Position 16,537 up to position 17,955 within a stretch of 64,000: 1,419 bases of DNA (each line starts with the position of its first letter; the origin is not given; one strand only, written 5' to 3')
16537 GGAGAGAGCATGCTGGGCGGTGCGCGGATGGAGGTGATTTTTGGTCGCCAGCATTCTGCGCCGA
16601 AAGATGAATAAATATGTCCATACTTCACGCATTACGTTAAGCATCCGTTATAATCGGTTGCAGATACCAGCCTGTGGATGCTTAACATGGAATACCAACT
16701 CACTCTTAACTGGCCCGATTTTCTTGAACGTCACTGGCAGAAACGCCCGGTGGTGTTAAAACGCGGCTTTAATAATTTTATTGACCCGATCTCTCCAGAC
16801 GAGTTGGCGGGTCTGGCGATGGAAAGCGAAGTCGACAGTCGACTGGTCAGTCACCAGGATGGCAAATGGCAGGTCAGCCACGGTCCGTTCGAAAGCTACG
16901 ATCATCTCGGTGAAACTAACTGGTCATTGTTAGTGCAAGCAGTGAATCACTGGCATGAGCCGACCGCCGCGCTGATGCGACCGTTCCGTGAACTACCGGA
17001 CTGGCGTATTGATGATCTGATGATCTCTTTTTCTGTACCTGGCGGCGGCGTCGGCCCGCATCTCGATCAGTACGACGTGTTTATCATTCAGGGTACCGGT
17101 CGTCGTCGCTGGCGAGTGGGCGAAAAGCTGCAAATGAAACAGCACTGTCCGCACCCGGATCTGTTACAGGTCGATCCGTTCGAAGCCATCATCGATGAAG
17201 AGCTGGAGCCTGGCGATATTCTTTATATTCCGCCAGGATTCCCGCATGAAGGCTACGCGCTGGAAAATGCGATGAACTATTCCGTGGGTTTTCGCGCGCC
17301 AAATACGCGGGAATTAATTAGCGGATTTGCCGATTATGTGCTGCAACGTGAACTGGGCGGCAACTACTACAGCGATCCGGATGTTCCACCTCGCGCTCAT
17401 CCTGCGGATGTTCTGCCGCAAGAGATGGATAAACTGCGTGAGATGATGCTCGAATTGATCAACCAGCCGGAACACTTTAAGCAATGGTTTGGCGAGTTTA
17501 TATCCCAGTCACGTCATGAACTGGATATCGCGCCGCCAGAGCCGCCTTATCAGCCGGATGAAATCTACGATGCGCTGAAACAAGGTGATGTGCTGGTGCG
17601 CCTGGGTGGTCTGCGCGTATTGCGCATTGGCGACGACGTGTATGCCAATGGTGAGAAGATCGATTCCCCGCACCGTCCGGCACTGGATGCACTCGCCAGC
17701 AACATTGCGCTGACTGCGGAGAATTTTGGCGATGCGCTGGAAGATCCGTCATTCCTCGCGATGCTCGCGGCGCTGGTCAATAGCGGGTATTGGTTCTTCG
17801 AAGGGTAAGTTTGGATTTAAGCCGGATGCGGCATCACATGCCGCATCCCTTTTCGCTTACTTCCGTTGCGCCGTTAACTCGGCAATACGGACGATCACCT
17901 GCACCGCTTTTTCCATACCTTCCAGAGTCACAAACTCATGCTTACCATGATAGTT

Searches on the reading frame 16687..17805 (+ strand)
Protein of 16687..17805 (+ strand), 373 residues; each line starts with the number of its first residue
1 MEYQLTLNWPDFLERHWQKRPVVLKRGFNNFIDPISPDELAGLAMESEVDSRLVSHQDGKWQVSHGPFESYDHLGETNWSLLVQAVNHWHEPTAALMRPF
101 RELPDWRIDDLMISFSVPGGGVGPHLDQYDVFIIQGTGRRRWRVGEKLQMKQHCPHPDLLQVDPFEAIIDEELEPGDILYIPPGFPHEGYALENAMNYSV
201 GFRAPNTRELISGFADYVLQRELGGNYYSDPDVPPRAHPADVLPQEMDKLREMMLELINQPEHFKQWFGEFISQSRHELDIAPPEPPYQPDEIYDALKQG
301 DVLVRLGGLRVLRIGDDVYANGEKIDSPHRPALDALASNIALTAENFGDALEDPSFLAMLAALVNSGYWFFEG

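Call 24: find_encoding_contigs(protein=window:16687-17805:+, flank=1000, max_places=10)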
Protein window:16687-17805:+ (373 aa): 319 contigs read that carry it; 10 places shown.
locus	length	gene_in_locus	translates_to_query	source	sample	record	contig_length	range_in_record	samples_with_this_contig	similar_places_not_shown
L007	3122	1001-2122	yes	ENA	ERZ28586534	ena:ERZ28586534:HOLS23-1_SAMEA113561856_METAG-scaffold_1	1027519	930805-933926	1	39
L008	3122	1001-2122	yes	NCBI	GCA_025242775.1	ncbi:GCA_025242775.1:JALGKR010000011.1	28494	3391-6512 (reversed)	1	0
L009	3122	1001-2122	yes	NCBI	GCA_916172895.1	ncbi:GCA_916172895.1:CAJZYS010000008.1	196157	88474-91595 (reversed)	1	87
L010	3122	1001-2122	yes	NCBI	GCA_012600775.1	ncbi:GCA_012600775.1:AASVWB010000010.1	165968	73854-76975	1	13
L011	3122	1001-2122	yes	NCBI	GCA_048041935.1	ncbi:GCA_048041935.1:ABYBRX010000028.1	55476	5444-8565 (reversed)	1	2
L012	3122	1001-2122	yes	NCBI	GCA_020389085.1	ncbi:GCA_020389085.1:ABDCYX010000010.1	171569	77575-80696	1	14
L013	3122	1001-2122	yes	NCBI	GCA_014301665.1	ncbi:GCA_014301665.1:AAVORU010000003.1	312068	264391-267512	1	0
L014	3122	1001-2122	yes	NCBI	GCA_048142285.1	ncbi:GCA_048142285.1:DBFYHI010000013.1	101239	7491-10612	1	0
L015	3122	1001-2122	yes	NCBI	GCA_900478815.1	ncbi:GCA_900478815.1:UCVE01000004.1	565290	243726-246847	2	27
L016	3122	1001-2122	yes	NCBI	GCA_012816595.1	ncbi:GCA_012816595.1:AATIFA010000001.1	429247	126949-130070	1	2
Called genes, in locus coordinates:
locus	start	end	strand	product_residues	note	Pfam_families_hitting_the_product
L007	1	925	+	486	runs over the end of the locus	PF08918:PhoQ_Sensor, PF26769:HAMP_PhoQ, PF00512:HisKA (weak), PF02518:HATPase_c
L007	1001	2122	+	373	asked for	PF08007:JmjC_2, PF20514:WHD_ROXA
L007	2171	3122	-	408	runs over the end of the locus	PF05343:Peptidase_M42 (faint), PF01546:Peptidase_M20, PF07687:M20_dimer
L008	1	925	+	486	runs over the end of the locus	PF08918:PhoQ_Sensor, PF26769:HAMP_PhoQ, PF00512:HisKA (weak), PF02518:HATPase_c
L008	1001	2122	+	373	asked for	PF08007:JmjC_2, PF20514:WHD_ROXA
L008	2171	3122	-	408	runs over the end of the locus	PF05343:Peptidase_M42 (faint), PF01546:Peptidase_M20, PF07687:M20_dimer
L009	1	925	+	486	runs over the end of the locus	PF08918:PhoQ_Sensor, PF26769:HAMP_PhoQ, PF00512:HisKA (weak), PF02518:HATPase_c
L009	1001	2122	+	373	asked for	PF08007:JmjC_2, PF20514:WHD_ROXA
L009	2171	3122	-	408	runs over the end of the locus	PF05343:Peptidase_M42 (faint), PF01546:Peptidase_M20, PF07687:M20_dimer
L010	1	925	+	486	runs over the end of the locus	PF08918:PhoQ_Sensor, PF26769:HAMP_PhoQ, PF00512:HisKA (weak), PF02518:HATPase_c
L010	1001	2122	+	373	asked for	PF08007:JmjC_2, PF20514:WHD_ROXA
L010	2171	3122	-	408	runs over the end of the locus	PF05343:Peptidase_M42 (faint), PF01546:Peptidase_M20, PF07687:M20_dimer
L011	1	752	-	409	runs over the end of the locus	PF13356:Arm-DNA-bind_3, PF00589:Phage_integrase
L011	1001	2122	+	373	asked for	PF08007:JmjC_2, PF20514:WHD_ROXA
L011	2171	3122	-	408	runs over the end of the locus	PF05343:Peptidase_M42 (faint), PF01546:Peptidase_M20, PF07687:M20_dimer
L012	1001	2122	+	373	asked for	PF08007:JmjC_2, PF20514:WHD_ROXA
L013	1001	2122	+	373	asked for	PF08007:JmjC_2, PF20514:WHD_ROXA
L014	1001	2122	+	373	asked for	PF08007:JmjC_2, PF20514:WHD_ROXA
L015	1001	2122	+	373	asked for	PF08007:JmjC_2, PF20514:WHD_ROXA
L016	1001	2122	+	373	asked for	PF08007:JmjC_2, PF20514:WHD_ROXA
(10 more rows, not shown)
